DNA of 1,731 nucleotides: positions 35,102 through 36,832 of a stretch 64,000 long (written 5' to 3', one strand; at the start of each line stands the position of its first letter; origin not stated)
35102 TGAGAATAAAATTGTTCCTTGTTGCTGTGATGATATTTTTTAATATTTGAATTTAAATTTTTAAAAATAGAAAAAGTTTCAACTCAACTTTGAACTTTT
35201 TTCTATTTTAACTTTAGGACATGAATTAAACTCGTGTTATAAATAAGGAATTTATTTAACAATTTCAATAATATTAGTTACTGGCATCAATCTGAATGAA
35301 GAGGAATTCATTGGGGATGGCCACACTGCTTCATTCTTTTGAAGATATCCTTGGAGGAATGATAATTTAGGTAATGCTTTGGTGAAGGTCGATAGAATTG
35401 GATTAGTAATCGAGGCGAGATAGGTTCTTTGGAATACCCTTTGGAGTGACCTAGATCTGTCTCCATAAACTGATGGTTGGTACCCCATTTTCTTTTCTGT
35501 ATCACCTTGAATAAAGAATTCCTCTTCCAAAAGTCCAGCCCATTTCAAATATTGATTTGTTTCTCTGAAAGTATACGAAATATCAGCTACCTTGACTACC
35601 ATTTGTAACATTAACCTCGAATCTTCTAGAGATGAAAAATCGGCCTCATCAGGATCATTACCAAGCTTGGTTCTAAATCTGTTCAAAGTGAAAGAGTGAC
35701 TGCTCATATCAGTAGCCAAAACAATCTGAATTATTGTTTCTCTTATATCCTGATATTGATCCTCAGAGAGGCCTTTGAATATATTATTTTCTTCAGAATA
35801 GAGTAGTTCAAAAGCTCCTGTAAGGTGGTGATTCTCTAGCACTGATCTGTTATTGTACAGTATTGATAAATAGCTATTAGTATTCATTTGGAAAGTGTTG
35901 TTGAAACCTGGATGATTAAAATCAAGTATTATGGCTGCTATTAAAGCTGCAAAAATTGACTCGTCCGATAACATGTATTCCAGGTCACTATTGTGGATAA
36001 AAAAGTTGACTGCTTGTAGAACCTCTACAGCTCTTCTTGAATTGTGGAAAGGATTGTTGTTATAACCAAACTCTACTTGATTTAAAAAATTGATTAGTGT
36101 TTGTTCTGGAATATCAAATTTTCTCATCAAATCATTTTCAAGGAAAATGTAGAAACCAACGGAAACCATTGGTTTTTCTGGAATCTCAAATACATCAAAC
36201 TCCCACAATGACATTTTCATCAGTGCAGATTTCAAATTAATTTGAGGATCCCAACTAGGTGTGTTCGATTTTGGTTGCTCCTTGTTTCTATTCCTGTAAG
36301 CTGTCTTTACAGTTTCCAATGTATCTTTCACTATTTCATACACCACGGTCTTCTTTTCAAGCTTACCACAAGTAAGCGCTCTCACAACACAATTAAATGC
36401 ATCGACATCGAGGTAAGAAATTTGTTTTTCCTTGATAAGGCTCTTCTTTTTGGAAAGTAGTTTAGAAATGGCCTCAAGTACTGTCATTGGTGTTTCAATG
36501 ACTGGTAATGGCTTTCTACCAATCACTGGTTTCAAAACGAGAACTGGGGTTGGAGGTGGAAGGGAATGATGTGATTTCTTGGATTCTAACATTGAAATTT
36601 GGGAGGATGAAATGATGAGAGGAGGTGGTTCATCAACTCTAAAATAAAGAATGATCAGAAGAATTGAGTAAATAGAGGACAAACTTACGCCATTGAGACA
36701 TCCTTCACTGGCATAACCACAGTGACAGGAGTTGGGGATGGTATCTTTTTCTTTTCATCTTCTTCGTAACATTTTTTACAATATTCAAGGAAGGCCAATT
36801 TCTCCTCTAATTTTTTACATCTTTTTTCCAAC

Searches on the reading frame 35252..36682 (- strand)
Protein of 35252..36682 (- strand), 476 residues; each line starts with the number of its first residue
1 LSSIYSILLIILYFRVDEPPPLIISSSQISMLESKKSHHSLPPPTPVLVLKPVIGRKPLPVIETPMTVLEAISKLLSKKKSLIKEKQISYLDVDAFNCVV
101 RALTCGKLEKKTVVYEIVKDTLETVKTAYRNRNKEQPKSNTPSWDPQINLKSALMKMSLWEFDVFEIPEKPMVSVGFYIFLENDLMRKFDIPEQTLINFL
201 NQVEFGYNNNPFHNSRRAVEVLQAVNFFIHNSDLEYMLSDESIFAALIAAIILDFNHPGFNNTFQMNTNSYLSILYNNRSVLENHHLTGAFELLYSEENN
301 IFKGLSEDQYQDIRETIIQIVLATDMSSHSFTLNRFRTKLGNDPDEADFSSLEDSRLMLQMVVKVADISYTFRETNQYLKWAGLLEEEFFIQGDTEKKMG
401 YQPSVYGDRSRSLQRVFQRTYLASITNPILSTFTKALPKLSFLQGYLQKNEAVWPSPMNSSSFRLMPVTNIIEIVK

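Call 43: search_protein_families(library=pfam, proteins=[window:35252-36682:-], max_evalue=0.001)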
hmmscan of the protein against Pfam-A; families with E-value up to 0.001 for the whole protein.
window:35252-36682:- (476 aa): 1 family
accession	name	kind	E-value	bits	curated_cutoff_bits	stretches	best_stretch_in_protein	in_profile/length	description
PF00233.25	PDEase_I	-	7.2e-68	229.3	24.8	1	212-443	1-234/238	3'5'-cyclic nucleotide phosphodiesterase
